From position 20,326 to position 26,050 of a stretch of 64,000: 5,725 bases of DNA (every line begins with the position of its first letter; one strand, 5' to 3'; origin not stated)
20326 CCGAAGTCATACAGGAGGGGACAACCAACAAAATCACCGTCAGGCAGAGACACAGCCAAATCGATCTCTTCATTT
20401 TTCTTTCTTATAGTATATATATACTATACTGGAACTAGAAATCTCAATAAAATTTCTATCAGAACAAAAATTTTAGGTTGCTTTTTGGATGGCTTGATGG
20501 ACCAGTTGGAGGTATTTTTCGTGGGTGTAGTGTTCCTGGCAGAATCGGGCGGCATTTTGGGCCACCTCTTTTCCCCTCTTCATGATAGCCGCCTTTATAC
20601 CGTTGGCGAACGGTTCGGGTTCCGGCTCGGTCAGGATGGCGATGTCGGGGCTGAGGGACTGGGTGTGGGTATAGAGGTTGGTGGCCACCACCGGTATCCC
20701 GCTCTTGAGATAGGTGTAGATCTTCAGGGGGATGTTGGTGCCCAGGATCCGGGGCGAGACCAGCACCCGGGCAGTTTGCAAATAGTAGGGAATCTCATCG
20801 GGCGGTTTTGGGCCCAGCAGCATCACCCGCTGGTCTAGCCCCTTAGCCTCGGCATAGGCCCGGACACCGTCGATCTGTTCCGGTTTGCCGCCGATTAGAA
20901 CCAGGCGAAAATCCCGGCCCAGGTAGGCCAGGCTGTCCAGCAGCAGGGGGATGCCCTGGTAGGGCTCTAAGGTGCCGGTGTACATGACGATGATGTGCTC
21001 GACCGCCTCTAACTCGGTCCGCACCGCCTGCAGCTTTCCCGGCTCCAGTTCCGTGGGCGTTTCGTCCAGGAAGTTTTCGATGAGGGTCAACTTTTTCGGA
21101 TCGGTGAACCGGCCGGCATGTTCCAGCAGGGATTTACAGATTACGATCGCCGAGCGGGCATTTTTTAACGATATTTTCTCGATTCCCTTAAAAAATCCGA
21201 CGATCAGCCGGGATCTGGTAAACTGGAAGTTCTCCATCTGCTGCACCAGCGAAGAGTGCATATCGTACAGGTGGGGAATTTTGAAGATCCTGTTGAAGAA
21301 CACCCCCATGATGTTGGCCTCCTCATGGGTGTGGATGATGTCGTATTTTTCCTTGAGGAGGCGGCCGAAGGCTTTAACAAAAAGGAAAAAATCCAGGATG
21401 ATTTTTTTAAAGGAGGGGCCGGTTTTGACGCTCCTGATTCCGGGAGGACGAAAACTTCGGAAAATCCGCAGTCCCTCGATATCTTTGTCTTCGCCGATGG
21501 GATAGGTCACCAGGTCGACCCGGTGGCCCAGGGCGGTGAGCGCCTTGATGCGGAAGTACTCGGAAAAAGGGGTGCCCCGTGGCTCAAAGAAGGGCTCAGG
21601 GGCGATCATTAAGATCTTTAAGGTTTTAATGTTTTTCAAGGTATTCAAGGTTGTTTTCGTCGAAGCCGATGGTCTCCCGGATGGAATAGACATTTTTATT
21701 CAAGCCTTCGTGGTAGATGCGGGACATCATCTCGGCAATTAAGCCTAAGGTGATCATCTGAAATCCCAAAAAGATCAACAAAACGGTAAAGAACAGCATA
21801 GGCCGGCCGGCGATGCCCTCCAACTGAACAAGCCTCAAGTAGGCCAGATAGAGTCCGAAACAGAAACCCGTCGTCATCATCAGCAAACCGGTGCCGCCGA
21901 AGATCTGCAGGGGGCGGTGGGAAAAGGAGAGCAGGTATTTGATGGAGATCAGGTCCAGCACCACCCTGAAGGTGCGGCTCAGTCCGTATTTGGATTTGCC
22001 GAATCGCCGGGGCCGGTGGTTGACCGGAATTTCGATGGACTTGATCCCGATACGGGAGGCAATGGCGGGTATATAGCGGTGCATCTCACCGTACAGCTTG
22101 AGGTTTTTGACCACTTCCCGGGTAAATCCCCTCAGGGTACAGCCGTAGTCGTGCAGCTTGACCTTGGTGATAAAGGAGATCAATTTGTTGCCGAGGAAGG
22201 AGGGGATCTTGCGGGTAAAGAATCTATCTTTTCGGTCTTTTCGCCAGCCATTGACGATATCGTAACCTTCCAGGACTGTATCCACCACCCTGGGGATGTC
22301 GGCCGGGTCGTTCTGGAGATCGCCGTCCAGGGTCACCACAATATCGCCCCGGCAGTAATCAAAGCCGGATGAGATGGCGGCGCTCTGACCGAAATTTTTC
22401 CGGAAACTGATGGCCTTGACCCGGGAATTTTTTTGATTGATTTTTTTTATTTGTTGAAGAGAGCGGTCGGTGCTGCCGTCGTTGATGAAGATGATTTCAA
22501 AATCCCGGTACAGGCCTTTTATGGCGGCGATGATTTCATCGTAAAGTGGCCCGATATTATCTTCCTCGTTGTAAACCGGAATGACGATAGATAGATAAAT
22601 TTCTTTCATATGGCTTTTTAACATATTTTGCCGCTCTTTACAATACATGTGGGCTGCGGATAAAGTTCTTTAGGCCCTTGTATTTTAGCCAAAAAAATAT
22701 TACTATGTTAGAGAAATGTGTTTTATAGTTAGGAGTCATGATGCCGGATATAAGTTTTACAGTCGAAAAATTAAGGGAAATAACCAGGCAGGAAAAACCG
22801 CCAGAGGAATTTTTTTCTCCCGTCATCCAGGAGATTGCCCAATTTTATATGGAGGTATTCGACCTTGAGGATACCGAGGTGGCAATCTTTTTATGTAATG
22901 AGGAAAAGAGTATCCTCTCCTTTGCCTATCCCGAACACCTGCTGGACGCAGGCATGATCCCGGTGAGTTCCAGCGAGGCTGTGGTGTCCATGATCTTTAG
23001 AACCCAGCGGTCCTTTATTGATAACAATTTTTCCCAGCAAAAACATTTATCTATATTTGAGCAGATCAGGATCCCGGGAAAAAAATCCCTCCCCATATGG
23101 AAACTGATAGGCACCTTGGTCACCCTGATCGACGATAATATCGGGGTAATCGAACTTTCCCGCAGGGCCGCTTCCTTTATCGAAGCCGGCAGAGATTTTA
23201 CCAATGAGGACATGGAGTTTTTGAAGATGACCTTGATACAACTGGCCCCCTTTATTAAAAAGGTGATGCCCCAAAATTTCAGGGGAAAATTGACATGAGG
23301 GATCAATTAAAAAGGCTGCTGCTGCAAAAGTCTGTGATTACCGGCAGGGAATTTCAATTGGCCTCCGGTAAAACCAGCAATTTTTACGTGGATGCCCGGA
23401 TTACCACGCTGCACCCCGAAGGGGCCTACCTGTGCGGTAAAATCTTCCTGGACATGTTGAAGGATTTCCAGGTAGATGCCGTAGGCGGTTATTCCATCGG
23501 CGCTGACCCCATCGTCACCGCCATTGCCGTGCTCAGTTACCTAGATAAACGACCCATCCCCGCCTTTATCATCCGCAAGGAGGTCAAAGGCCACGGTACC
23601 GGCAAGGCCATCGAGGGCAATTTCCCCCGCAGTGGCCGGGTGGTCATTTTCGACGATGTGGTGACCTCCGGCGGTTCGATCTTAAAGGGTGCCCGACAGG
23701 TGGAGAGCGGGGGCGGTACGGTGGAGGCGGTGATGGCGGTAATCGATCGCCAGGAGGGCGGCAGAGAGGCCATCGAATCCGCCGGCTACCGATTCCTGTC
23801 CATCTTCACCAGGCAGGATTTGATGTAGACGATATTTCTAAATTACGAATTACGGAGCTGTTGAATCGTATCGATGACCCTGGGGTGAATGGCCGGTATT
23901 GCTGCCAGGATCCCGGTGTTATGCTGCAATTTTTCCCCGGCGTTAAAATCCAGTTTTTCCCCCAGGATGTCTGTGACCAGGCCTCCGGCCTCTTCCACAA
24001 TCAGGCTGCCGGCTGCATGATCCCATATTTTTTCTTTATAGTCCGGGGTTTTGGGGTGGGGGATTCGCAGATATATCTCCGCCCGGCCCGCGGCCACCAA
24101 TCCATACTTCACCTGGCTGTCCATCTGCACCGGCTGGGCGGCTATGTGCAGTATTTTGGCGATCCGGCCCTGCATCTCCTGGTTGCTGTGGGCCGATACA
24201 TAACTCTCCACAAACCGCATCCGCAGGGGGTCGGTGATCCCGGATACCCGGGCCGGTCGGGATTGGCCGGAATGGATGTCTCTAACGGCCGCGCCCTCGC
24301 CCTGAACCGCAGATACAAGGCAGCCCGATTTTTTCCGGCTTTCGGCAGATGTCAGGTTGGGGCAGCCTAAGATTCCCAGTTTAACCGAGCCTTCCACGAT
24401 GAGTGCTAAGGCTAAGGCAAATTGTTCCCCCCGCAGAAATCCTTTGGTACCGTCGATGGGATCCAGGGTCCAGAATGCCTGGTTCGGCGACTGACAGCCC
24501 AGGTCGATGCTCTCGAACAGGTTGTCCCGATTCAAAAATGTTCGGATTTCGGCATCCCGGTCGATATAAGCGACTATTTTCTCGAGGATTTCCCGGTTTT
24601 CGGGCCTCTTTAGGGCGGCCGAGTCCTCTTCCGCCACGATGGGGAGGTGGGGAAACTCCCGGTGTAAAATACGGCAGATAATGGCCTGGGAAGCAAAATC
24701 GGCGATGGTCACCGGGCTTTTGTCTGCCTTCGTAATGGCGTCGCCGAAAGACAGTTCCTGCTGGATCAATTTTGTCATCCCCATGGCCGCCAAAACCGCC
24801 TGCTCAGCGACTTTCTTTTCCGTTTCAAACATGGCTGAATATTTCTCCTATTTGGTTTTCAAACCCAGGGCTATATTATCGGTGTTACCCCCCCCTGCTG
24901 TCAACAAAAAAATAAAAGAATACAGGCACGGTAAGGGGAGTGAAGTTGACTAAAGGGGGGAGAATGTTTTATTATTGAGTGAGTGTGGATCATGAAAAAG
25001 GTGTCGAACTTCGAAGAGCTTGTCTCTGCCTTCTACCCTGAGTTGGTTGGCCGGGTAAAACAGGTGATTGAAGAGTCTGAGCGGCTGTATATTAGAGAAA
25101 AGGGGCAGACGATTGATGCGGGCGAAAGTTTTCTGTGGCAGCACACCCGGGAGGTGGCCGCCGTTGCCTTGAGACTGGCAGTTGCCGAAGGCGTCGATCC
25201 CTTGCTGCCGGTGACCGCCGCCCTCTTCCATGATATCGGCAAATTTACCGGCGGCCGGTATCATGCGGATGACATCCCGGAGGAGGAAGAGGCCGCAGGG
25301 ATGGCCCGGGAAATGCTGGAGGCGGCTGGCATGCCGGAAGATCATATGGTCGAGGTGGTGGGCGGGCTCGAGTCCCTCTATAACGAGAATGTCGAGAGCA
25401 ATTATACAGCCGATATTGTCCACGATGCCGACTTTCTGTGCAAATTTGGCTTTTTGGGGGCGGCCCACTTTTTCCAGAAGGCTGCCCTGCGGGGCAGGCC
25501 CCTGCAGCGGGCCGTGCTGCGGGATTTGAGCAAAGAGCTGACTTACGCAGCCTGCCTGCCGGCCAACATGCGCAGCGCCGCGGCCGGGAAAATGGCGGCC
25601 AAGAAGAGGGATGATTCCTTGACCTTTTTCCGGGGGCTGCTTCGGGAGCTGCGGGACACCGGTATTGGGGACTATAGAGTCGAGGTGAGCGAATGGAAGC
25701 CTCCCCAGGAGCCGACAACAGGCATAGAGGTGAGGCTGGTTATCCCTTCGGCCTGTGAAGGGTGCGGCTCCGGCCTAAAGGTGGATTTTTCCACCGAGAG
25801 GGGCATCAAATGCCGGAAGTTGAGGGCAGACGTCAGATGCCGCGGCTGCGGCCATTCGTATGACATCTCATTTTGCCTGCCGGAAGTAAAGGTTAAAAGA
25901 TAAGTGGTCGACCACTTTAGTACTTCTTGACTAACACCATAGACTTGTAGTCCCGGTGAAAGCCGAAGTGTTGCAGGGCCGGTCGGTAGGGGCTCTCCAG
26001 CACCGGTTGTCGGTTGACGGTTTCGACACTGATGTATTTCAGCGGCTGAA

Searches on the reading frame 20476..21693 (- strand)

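Call 61: search_protein_families(library=pfam, proteins=[window:20476-21693:-], max_evalue=0.001)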
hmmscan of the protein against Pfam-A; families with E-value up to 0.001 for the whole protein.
window:20476-21693:- (406 aa): 4 families
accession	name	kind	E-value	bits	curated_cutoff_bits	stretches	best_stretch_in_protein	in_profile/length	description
PF13692.12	Glyco_trans_1_4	-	1.1e-15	58.6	27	1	235-368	3-138/142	Glycosyl transferases group 1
PF00534.26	Glycos_transf_1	-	1.5e-15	57.6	26.4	1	231-373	13-159/172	Glycosyl transferases group 1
PF13439.12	Glyco_transf_4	-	1.5e-13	51.6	28.5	1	50-210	13-167/170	Glycosyltransferase Family 4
PF13579.12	Glyco_trans_4_4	-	1e-09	39.4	29.7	1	50-207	12-157/158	Glycosyl transferase 4-like domain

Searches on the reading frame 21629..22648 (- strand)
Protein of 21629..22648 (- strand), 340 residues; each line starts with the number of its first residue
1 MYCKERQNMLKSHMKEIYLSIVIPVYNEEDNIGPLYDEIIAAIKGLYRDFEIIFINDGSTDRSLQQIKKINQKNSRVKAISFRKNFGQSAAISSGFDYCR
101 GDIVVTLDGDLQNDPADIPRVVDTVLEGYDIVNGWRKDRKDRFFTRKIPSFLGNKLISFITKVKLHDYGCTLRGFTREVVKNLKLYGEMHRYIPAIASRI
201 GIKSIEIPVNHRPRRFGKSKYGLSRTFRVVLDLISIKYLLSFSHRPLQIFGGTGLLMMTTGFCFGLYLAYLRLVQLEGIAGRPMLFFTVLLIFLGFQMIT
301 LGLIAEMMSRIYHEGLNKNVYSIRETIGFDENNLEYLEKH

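Call 61: search_protein_families(library=pfam, proteins=[window:21629-22648:-], max_evalue=0.001)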
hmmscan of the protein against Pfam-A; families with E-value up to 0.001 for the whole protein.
window:21629-22648:- (340 aa): 3 families
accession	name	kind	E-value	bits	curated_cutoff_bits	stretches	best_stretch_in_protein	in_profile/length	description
PF00535.33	Glycos_transf_2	-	2.1e-35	122.5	23.3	1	20-182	1-166/168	Glycosyl transferase family 2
PF10111.15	Glyco_tranf_2_2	-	7.6e-12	45.7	27.3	1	20-110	1-91/276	Glycosyltransferase like family 2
PF13641.12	Glyco_tranf_2_3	-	3.7e-05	24.3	27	1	19-133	3-120/230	Glycosyltransferase like family 2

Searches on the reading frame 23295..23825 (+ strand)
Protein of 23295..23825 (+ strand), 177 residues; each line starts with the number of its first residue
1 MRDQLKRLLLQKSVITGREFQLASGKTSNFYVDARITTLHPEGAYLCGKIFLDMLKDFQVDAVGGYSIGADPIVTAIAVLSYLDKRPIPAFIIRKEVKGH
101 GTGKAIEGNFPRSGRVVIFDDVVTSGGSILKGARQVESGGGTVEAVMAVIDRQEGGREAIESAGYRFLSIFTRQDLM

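Call 61: search_protein_families(library=pfam, proteins=[window:23295-23825:+], max_evalue=0.001)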
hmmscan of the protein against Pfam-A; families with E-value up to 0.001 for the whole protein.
window:23295-23825:+ (177 aa): 1 family
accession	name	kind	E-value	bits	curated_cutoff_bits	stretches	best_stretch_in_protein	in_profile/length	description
PF00156.33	Pribosyltran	-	0.0005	19.9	26.3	1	88-156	53-130/158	Phosphoribosyl transferase domain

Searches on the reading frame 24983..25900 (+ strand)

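Call 76: search_protein_families(library=pfam, proteins=[window:24983-25900:+], max_evalue=0.0001)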
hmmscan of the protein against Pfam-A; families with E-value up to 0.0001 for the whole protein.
window:24983-25900:+ (306 aa): 1 family
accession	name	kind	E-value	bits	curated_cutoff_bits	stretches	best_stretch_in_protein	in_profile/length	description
PF01966.28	HD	-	2.5e-09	37.9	22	1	52-114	2-72/116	HD domain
